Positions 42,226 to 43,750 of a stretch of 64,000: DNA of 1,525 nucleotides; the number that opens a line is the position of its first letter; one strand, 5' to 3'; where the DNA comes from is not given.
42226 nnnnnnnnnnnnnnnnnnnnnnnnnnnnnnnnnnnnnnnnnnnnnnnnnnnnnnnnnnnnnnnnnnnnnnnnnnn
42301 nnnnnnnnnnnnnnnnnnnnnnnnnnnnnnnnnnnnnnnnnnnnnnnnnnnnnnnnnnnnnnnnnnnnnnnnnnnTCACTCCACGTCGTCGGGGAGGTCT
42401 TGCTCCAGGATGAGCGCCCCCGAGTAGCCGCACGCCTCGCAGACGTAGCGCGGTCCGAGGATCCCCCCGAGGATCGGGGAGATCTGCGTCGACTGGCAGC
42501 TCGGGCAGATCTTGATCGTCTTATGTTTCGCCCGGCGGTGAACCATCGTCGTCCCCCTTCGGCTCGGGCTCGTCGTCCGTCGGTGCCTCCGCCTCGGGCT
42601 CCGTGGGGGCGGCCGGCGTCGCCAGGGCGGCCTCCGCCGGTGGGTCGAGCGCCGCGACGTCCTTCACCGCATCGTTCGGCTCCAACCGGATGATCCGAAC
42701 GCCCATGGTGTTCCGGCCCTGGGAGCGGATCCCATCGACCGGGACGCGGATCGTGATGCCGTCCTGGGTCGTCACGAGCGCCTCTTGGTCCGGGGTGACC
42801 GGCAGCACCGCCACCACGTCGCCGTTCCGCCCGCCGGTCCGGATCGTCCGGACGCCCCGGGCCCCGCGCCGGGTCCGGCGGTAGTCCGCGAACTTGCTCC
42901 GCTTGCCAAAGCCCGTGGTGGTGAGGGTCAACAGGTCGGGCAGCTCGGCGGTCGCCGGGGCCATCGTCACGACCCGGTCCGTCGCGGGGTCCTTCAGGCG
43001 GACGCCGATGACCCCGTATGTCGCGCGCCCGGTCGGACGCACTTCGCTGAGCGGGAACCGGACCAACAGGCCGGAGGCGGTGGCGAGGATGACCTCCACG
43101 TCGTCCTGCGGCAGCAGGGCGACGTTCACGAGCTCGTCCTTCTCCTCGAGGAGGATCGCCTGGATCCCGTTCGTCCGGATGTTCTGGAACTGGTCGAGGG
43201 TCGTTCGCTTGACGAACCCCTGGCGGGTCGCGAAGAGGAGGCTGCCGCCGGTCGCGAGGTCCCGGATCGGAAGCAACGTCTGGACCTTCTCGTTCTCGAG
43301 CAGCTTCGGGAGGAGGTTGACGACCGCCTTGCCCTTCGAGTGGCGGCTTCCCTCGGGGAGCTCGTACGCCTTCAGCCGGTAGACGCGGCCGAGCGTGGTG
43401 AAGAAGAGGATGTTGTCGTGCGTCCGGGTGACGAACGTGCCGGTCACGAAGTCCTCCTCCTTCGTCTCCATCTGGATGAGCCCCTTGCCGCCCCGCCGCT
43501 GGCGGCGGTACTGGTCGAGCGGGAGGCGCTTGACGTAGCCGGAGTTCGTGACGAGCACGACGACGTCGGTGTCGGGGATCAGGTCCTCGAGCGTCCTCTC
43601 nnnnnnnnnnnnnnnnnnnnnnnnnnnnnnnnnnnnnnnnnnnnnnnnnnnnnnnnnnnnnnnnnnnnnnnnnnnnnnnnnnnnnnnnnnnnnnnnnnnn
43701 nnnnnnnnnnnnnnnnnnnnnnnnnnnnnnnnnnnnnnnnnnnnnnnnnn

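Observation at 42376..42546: Frameshifted small zinc-ribbon gene overlapping the 3' end of gyrA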

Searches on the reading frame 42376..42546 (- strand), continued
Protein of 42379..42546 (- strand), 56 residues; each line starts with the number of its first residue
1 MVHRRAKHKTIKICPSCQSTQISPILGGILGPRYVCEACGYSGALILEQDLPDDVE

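Call 34: predict_structure(alignment_id=A2)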
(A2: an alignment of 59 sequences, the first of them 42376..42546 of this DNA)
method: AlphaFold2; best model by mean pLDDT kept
length: 56 residues; sequences in the alignment: 59
mean_pLDDT: 82.9   pTM: 0.57
mean pLDDT of the five models: 82.9, 82.1, 81.3, 80.8, 79.5
residues with pLDDT >= 90: 29; 70-90: 15; 50-70: 11; < 50: 1
segments of 3 or more residues with pLDDT < 50: none
pLDDT, mean of each block of 10 residues (from residue 1): 68 93 83 92 91 64
secondary structure, 60 per line:
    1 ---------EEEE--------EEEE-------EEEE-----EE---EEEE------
elements in order: E10-13 E22-25 E33-36 E47-50
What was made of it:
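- On Zinc-ribbon fold (generic): The AF2 model has strands at 10-13, 22-25, 33-36 and 47-50, with block pLDDT above 90 for three of the four core ten-residue blocks and 83 for residues 21-30 (call 34).
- The AF2 model has pLDDT 82.9, above 90 through most of the core, with four strands (call 34). The fold prediction is confident (call 34).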

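Call 46: find_encoding_contigs(protein=P0001, flank=6000, max_places=2)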
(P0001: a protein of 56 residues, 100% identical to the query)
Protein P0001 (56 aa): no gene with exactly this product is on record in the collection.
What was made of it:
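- Tried and rejected: Public-record context for the exact window protein: not on record in that index (call 46).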

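Call 47: search_protein_families(library=pfam, alignment_id=A1, max_evalue=0.01)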
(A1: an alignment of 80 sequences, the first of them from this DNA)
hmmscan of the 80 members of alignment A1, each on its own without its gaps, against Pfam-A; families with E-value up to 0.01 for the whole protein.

A. member 1, seq(56 aa): 3 families
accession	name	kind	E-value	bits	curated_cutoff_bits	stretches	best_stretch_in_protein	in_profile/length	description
PF09723.15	Zn_ribbon_8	-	0.0053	17.2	34.4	0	8-21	23-36/41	Zinc ribbon domain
PF07282.18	Cas12f1-like_TNB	-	0.0063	17.1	26.3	1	6-42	23-49/60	Cas12f1-like, TNB domain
PF18073.7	Zn_ribbon_LapB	-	0.0083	16.2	25.7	0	34-43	1-10/28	Rubredoxin metal binding domain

B. families by the number of members that match (of 80 scanned): 39 families (the first 25 are shown)
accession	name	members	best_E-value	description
PF12760.12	Zn_ribbon_IS1595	43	9.5e-06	Transposase zinc-ribbon domain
PF09723.15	Zn_ribbon_8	35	7.8e-05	Zinc ribbon domain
PF14354.12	Lar_restr_allev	30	4.3e-05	Restriction alleviation protein Lar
PF07282.18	Cas12f1-like_TNB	12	0.0032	Cas12f1-like, TNB domain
PF23451.1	Zn_ribbon_PaaD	10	0.0013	PaaD zinc beta ribbon domain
PF08271.17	Zn_Ribbon_TF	8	0.00025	TFIIB zinc-binding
PF24444.1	DUF7563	8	0.00077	Family of unknown function (DUF7563)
PF25208.1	DUF7838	7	0.00021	Domain of unknown function (DUF7838)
PF21349.2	RUBY_RBDX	7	0.00074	Rubrerythrin, rubredoxin-like domain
PF18073.7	Zn_ribbon_LapB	7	0.001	Rubredoxin metal binding domain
PF07754.17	HVO_2753_ZBP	7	0.0037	Small zinc finger protein HVO_2753-like, Zn-binding pocket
PF01096.23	Zn_ribbon_TFIIS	6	0.0013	Transcription factor S-II (TFIIS)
PF08274.17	Zn_Ribbon_YjdM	4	0.00013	PhnA Zinc-Ribbon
PF12172.15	zf-ChsH2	4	0.0033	ChsH2, rubredoxin-like zinc ribbon domain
PF03811.18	Zn_ribbon_InsA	3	3.2e-05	InsA N-terminal domain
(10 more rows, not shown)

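Call 50: list_cluster_members(proteins=[P0006, P0012, P0013, P0015, P0016, P0019, P0023, P0031, P0034, P0043])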
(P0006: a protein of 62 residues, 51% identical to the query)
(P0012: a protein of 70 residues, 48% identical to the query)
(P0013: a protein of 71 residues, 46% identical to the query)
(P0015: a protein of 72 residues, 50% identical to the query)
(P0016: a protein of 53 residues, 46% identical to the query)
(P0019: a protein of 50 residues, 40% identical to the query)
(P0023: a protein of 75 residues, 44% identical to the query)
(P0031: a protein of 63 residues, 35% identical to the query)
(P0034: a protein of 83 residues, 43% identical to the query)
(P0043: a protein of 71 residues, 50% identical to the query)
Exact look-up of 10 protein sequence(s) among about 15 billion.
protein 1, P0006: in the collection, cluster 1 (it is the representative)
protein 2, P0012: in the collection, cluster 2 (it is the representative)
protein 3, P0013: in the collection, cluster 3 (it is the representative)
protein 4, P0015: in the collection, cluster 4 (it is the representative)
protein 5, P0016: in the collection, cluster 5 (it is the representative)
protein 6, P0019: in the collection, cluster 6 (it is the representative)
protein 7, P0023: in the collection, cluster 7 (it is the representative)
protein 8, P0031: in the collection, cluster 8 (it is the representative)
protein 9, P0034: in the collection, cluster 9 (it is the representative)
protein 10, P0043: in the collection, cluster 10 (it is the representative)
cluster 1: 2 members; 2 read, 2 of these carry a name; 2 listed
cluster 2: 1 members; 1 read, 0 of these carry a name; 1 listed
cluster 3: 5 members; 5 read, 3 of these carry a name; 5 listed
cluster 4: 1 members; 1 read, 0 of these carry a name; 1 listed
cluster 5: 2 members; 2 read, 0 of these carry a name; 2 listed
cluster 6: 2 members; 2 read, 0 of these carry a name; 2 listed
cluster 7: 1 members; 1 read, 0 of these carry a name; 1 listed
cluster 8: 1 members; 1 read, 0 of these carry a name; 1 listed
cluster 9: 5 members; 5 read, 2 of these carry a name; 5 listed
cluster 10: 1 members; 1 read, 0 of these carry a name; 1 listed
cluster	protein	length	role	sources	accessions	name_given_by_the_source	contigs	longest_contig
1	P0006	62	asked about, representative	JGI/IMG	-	transcription elongation factor Elf1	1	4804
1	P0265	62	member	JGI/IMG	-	transcription elongation factor Elf1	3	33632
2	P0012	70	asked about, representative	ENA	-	-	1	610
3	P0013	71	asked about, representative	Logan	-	-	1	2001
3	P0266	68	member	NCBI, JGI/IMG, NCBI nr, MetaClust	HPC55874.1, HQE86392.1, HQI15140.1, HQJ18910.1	MAG TPA: hypothetical protein PLX27_08025 [Methanolinea sp.] | hypothetical protein [Methanolinea sp.] | status=active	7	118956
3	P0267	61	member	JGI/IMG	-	transposase-like protein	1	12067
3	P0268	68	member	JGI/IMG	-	transposase-like protein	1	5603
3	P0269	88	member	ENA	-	-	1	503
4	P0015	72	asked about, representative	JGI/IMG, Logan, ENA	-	-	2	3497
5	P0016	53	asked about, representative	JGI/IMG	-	-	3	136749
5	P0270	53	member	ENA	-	-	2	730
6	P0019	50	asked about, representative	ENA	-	-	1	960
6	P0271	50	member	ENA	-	-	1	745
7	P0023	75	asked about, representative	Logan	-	-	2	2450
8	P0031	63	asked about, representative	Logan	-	-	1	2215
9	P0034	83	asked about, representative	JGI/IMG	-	hypothetical protein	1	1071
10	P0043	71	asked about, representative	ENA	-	-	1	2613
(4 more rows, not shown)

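Call 51: find_encoding_contigs(protein=P0265, flank=4000, max_places=2)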
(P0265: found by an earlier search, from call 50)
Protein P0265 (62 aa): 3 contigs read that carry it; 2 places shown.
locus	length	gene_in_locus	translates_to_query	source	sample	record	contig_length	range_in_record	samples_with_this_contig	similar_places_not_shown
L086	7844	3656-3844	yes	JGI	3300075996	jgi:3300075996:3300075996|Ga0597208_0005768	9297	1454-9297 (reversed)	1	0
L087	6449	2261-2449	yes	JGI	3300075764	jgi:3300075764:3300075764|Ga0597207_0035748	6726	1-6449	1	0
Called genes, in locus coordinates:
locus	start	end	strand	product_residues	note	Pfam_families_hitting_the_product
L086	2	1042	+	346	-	?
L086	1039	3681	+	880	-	PF00521:DNA_topoisoIV, PF03989:DNA_gyraseA_C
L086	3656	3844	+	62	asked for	-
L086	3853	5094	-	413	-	PF00809:Pterin_bind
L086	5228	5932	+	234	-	PF13521:AAA_28, PF13671:AAA_33 (weak)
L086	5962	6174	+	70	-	PF01423:LSM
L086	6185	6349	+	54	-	PF01907:Ribosomal_L37e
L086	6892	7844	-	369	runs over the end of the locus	PF02073:Peptidase_M29, PF26233:NicX (faint)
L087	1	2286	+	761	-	?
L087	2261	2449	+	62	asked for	-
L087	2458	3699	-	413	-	PF00809:Pterin_bind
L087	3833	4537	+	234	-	PF13521:AAA_28, PF13671:AAA_33 (weak)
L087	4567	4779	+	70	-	PF01423:LSM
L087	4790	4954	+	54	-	PF01907:Ribosomal_L37e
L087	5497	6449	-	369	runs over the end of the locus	PF02073:Peptidase_M29, PF26233:NicX (faint)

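Call 52: find_encoding_contigs(protein=P0266, flank=4000, max_places=2)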
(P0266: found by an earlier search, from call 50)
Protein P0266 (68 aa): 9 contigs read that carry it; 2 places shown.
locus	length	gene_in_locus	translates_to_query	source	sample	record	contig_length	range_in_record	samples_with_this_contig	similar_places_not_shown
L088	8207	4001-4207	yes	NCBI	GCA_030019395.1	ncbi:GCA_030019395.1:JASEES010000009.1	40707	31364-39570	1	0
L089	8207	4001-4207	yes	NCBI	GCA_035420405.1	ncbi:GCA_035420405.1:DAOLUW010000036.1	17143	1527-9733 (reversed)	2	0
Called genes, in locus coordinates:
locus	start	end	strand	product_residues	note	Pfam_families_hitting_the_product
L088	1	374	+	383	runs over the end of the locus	PF02749:QRPTase_N, PF01729:QRPTase_C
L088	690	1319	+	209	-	PF01865:PhoU_div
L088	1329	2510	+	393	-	PF01384:PHO4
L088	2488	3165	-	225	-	PF00730:HhH-GPD, PF00633:HHH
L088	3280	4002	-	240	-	PF00696:AA_kinase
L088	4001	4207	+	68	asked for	-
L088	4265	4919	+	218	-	PF04055:Radical_SAM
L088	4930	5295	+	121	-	-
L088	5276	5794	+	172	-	PF01927:Mut7-C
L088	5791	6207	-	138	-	-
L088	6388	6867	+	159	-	PF02075:RuvC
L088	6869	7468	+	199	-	PF01330:RuvA_N, PF14520:HHH_5, PF07499:RuvA_C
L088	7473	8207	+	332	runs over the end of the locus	PF05496:RuvB_N, PF00004:AAA, PF07728:AAA_5 (faint), PF17864:AAA_lid_4, PF05491:WHD_RuvB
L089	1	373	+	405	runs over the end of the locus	PF02749:QRPTase_N, PF01729:QRPTase_C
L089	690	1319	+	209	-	PF01865:PhoU_div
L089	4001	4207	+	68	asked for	-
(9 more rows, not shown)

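Call 53: find_encoding_contigs(protein=P0016, flank=4000, max_places=2)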
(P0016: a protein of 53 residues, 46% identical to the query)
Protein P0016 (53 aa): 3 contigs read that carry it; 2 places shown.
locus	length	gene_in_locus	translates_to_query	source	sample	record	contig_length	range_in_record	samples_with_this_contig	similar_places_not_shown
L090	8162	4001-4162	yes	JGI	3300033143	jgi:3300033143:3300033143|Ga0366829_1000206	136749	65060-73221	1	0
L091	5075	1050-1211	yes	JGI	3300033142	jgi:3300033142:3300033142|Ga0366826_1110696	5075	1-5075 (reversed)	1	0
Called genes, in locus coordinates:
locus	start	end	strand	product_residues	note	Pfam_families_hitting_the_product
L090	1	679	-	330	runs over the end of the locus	PF01008:IF-2B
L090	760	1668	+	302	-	PF02558:ApbA, PF08546:ApbA_C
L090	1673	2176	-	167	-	PF01994:Trm56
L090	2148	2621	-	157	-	-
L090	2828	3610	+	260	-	PF00175:NAD_binding_1 (weak), PF10418:DHODB_Fe-S_bind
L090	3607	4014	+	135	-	PF05402:PqqD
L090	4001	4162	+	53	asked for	-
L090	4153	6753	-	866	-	PF01637:ATPase_2, PF13191:AAA_16, PF07719:TPR_2 (faint), PF17874:TPR_MalT (faint), PF09976:TPR_21 (faint), PF13424:TPR_12 (weak)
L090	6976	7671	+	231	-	-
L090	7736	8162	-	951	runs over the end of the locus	PF01637:ATPase_2, PF13191:AAA_16, PF13401:AAA_22 (faint), PF13424:TPR_12 (weak), PF13424:TPR_12, PF14938:SNAP, PF13424:TPR_12, PF00515:TPR_1 (weak), +8 more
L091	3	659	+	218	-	?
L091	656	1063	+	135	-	PF05402:PqqD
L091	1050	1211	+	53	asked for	-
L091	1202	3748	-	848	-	PF01637:ATPase_2, PF13191:AAA_16, PF07719:TPR_2 (faint), PF17874:TPR_MalT (faint), PF09976:TPR_21 (faint), PF13424:TPR_12 (weak)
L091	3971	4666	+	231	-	-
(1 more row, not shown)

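Call 63: fold_search(model_id=the predicted structure, library=pdb)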
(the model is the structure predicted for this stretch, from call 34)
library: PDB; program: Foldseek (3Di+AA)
matches with E <= 10: 100; with E <= 0.001: 0
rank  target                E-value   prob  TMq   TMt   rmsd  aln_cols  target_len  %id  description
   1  8oz0_H                1.1e-01  0.99  0.49  0.20   1.9        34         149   29  Structure of a human 48S translation initiation complex with eIF4F and eIF4A (released 2024-02-07)
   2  9a6n_B                3.0e-01  0.84  0.45  0.18   6.5        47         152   21  Integrative model of SOJ-NRDR by crosslinking MS and deep learning (released 2024-09-18)
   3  6fyx_m                5.3e-01  0.94  0.49  0.20   1.5        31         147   26  Structure of a partial yeast 48S preinitiation complex with eIF5 N-terminal domain (model C1) (released 2018-12-05)
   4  7unc_O                5.6e-01  0.72  0.46  0.17   8.5        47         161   19  Pol II-DSIF-SPT6-PAF1c-TFIIS complex with rewrapped nucleosome (released 2022-10-19)
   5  8iue_V                5.6e-01  0.60  0.39  0.08   7.2        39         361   28  RNA polymerase III pre-initiation complex melting complex 1 (released 2023-05-24)
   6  5jb3_8                7.3e-01  0.84  0.44  0.21   1.5        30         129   27  Cryo-EM structure of a full archaeal ribosomal translation initiation complex in the P-REMOTE conformation (released 2016-11-30)
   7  7ae5_b                8.9e-01  0.90  0.47  0.41   2.3        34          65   32  Structure of Sedimentibacter hydroxybenzoicus vanillic acid decarboxylase (ShVdcCD) in open form (released 2021-08-25)
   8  9gex_D                8.9e-01  0.57  0.45  0.19   6.3        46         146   17  Escherichia coli NrdR with unocuppied outer nucleotide-binding site (released 2026-02-18)
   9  9gex_A                9.4e-01  0.60  0.45  0.18   5.3        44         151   18  Escherichia coli NrdR with unocuppied outer nucleotide-binding site (released 2026-02-18)
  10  5iy6_U                1.1e+00  0.38  0.43  0.16   8.7        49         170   14  Human holo-PIC in the closed state (released 2016-05-18)
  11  7ae5_a                1.2e+00  0.84  0.47  0.43   2.3        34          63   32  Structure of Sedimentibacter hydroxybenzoicus vanillic acid decarboxylase (ShVdcCD) in open form (released 2021-08-25)
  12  8ram_M                1.2e+00  0.28  0.41  0.36   9.6        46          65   17  Structure of Sen1 bound RNA Polymerase II pre-termination complex (released 2024-10-30)
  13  8yoz_A                1.3e+00  0.60  0.41  0.31   2.0        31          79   26  Crystal structure of the small zinc-finger protein ZifS (TTHA0897) from Thermus thermophilus HB8. (released 2025-03-19)
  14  6xre_I                1.5e+00  0.23  0.40  0.22   5.8        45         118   16  Structure of the p53/RNA polymerase II assembly (released 2021-03-24)
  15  7ae7_a                1.6e+00  0.77  0.47  0.47   2.3        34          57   32  Structure of Sedimentibacter hydroxybenzoicus vanillic acid decarboxylase (ShVdcCD) in open form, with truncated ShVdc (released 2021-08-25)
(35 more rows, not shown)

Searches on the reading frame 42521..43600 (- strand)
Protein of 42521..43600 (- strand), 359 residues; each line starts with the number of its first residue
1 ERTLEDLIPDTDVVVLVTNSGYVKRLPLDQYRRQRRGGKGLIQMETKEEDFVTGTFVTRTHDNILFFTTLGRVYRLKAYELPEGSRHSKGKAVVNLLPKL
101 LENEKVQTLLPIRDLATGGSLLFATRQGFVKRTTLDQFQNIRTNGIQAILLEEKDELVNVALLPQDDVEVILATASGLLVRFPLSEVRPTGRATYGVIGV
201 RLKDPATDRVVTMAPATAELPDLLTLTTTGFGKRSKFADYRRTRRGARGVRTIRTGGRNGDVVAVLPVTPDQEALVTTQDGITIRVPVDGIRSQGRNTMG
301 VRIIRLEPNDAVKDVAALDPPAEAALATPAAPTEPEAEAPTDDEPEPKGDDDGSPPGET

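Call 12: find_related_loci(query=window:42521-43600:-, collection=genome_contigs, flank=4000)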
Query window:42521-43600:- (359 aa) in genome_contigs; peptide patterns used: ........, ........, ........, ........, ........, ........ (x = any residue, [..] = any of these).
599 stretches matched a pattern (row limit reached: there are more); 468 encode a relative of the query (tblastn E <= 1e-3); the best 80 are kept; 80 distinct loci.
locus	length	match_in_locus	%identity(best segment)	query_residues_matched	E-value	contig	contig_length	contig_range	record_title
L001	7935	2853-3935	75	2-357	2e-165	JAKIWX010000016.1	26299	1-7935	MAG: Thermoplasmata archaeon isolate SubAcS15-67 SubAcS15-67_16, whole genome shotgun sequence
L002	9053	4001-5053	72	1-346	4e-161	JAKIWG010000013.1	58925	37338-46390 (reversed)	MAG: Thermoplasmata archaeon isolate AcS5-116 NODE_1340_length_58925_cov_10.007729, whole genome shotgun sequence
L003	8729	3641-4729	69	2-358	2e-159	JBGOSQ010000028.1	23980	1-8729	MAG: Thermoplasmata archaeon isolate OBJ_0618_7090110_183 k141_7812609_length_23980_cov_14.9683, whole genome shotgun se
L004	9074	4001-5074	69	1-356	8e-157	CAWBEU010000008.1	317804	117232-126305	MAG: uncultured Thermoplasmata archaeon isolate MFD09222.bin.2.157 genome assembly, contig: contig_53962, whole genome s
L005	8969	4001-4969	74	1-323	3e-156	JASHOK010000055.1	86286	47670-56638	MAG: Thermoplasmata archaeon isolate JOPF021 JOPF_A14C_contig_99969, whole genome shotgun sequence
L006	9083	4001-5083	68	1-358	9e-156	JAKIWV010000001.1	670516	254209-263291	MAG: Thermoplasmata archaeon isolate SubAcS15-31 SubAcS15-31_1, whole genome shotgun sequence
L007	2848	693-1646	75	1-318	2e-164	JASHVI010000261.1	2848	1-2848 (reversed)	MAG: Thermoplasmata archaeon isolate JOPF201 JOPF_A14C_contig_224537, whole genome shotgun sequence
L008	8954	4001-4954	75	1-318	5e-155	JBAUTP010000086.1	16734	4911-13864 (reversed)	MAG: Thermoplasmata archaeon isolate MFD09264_ilm_asm_bin34 k127_329832, whole genome shotgun sequence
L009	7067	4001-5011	71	1-337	1e-154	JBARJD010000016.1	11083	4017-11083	MAG: Thermoplasmata archaeon isolate MFD06650_ilm_asm_bin24 k127_57952, whole genome shotgun sequence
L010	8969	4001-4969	76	2-324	6e-153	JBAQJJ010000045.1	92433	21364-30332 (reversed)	MAG: Thermoplasmata archaeon isolate MFD06594_ilm_asm_bin23 k127_186533, whole genome shotgun sequence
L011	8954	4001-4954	73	1-318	8e-153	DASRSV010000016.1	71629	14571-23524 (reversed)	MAG TPA_asm: Thermoplasmata archaeon isolate SMAG_U6321 k141_714925, whole genome shotgun sequence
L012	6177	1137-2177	72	1-351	9e-153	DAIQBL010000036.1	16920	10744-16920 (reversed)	MAG TPA_asm: Thermoplasmatota archaeon isolate CTOTU28672 NODE_1665_length_16920_cov_8.097124, whole genome shotgun sequ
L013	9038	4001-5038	72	1-347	2e-152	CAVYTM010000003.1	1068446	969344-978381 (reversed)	MAG: uncultured Thermoplasmata archaeon isolate MFD09222.bin.2.162 genome assembly, contig: contig_60308, whole genome s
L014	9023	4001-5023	73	1-340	7e-152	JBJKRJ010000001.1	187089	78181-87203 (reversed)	MAG: Thermoplasmata archaeon isolate Bin_56 S1Ck127_582706_flag_0_multi_22.9965_len_187089, whole genome shotgun sequenc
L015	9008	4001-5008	74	1-335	5e-149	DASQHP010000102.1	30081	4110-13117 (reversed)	MAG TPA_asm: Thermoplasmata archaeon isolate SMAG_U11836 k141_560327, whole genome shotgun sequence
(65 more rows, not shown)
